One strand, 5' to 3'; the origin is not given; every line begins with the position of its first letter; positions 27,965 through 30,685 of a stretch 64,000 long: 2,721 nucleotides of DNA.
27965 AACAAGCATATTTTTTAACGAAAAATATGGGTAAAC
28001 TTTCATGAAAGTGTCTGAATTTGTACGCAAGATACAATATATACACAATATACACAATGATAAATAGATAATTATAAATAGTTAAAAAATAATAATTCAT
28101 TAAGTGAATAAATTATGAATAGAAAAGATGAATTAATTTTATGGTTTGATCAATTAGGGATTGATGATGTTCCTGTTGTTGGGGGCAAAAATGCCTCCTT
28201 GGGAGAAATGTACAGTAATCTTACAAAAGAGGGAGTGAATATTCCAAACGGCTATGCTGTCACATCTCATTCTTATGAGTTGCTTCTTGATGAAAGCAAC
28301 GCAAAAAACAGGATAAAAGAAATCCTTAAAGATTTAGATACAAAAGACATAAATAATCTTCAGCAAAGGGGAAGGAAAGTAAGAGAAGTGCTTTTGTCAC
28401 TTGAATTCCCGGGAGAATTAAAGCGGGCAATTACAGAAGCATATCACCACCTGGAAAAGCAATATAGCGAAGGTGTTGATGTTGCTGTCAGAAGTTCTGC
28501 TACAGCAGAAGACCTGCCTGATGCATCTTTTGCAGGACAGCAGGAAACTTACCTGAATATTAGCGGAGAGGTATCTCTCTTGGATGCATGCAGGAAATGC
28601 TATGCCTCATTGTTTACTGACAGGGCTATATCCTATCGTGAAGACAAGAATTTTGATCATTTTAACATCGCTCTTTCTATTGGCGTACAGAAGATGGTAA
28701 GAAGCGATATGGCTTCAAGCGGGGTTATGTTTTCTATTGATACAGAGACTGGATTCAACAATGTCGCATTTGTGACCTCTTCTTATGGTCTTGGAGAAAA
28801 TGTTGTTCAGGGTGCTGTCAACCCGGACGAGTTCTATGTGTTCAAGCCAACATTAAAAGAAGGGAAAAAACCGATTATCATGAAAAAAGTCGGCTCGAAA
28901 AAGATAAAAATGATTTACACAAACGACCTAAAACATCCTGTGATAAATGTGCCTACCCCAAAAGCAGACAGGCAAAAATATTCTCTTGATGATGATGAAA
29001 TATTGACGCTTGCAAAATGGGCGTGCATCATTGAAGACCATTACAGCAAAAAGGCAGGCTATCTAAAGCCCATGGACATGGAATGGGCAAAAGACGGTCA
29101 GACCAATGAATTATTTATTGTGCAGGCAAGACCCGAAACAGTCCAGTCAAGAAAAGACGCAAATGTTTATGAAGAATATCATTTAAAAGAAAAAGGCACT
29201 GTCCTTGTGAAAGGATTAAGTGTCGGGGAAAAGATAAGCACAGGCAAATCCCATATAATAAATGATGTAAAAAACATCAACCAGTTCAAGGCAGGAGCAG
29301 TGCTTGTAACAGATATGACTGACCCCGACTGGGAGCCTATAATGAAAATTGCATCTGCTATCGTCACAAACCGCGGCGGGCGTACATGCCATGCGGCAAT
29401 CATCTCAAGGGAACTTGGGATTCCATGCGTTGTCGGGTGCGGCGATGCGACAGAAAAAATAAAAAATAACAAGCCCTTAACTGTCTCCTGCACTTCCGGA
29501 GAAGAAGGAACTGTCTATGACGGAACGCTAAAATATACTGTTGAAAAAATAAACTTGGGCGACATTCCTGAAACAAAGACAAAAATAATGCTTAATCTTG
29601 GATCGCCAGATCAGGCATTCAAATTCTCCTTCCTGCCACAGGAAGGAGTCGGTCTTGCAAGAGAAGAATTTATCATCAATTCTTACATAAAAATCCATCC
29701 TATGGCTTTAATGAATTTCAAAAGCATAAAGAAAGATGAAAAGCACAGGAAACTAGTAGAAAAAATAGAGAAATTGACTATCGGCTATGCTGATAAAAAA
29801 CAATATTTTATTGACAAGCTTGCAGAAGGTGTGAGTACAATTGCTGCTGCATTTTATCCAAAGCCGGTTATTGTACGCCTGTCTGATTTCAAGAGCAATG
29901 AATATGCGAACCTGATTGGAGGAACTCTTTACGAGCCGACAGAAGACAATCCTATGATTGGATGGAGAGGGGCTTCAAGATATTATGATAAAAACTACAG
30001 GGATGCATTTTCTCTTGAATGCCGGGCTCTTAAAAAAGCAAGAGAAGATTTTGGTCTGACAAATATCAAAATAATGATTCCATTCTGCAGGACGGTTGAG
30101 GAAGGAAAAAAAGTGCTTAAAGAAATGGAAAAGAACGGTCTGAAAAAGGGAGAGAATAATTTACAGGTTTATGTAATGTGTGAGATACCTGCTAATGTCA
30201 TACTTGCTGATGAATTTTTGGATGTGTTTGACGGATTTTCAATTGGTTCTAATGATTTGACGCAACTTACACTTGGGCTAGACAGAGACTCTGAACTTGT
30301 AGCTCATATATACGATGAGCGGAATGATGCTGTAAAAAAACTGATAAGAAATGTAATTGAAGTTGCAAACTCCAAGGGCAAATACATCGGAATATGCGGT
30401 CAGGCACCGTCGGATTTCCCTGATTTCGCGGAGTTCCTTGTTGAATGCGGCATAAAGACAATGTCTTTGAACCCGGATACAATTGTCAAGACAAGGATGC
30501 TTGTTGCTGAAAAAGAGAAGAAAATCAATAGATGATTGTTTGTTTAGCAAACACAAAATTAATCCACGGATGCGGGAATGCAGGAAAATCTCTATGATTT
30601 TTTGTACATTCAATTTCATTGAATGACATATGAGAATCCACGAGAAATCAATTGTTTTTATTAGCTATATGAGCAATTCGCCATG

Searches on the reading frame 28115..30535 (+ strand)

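Call 20: search_protein_families(library=pfam, proteins=[window:28115-30535:+], max_evalue=0.00001)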
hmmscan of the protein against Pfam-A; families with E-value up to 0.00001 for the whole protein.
window:28115-30535:+ (806 aa): 3 families
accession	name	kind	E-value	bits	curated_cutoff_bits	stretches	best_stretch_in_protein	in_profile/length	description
PF01326.24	PPDK_N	-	1.8e-123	412.4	27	1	20-355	2-324/328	Pyruvate phosphate dikinase, AMP/ATP-binding domain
PF02896.24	PEP-utilizers_C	-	2.1e-67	227.8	22.8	1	486-800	17-291/293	PEP-utilising enzyme, PEP-binding domain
PF00391.29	PEP-utilizers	-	2.4e-27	94.8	23.1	1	391-462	1-72/72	PEP-utilising enzyme, mobile domain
